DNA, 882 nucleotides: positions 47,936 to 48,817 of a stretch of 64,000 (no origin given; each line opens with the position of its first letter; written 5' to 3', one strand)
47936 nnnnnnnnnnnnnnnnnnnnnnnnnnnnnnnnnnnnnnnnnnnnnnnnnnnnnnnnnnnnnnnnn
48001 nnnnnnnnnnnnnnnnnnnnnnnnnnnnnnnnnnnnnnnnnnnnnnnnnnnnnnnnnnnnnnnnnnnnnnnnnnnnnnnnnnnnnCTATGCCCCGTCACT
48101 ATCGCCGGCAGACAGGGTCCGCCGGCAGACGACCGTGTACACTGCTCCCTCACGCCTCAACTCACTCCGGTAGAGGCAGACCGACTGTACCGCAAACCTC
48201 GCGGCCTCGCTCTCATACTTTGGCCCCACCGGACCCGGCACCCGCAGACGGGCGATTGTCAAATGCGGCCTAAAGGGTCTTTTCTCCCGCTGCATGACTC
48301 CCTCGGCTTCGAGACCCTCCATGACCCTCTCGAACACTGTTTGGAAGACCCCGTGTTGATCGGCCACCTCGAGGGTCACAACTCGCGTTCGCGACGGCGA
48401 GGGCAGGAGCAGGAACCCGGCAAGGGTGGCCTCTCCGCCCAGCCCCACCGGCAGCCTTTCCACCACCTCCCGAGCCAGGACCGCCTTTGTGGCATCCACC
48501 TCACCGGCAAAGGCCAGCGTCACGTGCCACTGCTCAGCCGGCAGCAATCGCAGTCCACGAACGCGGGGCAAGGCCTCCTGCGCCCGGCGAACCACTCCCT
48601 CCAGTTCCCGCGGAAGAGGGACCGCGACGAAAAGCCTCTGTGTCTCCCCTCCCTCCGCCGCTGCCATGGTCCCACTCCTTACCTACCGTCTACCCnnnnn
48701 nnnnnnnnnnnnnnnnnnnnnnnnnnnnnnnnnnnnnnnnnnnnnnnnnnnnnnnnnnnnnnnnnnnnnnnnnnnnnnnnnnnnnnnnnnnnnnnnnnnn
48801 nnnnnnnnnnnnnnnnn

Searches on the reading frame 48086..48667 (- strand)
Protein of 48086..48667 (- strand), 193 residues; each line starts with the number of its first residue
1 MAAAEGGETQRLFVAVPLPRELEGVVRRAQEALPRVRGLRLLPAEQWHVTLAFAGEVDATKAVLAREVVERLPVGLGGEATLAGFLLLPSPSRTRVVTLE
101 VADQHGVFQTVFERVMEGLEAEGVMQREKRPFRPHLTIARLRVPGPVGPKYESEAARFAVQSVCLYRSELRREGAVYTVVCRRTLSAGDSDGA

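Call 49: search_protein_families(library=pfam, proteins=[window:48086-48667:-], max_evalue=0.00001)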
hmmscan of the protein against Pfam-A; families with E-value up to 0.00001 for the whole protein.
window:48086-48667:- (193 aa): 2 families
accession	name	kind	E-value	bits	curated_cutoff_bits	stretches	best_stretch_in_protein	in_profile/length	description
PF02834.22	LigT_PEase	-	2.2e-15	57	23.3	1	16-97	1-86/87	LigT like Phosphoesterase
PF13563.12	2_5_RNA_ligase2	-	1.5e-10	41.7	27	1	21-169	4-149/152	2'-5' RNA ligase superfamily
